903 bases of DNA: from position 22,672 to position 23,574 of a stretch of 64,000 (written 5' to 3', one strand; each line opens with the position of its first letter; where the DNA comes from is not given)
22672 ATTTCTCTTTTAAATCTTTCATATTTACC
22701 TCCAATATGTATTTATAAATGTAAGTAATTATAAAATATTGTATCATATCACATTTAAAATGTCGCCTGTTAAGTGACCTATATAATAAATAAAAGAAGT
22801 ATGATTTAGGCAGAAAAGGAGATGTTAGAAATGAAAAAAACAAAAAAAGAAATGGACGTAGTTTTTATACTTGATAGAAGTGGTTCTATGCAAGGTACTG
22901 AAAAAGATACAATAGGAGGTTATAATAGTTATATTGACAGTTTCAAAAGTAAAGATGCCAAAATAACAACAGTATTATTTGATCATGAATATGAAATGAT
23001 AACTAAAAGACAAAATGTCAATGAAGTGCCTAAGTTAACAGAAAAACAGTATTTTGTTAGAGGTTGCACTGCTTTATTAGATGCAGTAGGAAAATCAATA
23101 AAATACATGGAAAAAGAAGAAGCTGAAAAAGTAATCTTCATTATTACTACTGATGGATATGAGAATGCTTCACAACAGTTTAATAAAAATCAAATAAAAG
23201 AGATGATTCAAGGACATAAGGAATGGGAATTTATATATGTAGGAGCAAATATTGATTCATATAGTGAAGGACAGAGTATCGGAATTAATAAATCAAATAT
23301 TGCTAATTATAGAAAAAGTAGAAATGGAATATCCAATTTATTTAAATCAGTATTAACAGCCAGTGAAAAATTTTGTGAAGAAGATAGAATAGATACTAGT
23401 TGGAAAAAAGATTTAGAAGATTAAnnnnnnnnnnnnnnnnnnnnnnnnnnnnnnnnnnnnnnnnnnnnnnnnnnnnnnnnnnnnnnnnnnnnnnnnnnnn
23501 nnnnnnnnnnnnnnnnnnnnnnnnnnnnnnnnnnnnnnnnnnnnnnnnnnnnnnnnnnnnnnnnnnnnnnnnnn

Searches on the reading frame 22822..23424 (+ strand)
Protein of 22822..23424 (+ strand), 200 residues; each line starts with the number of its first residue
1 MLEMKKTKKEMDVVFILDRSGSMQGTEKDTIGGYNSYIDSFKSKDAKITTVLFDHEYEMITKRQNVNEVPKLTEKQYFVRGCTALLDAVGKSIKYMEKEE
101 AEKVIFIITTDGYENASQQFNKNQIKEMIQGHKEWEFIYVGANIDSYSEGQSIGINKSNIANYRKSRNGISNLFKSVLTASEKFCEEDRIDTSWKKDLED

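Call 13: search_protein_families(library=pfam, proteins=[window:22822-23424:+], max_evalue=0.01)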
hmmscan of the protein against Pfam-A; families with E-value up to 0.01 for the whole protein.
window:22822-23424:+ (200 aa): 3 families
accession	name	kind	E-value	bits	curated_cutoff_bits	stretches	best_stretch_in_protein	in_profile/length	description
PF13519.12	VWA_2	-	0.00018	22.6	27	1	13-112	1-106/107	von Willebrand factor type A domain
PF05762.20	VWA_CoxE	-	0.00018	21.5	26.4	1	6-129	52-176/222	VWA domain containing CoxE-like protein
PF00092.34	VWA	-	0.00078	20.1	23.8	1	12-143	1-140/174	von Willebrand factor type A domain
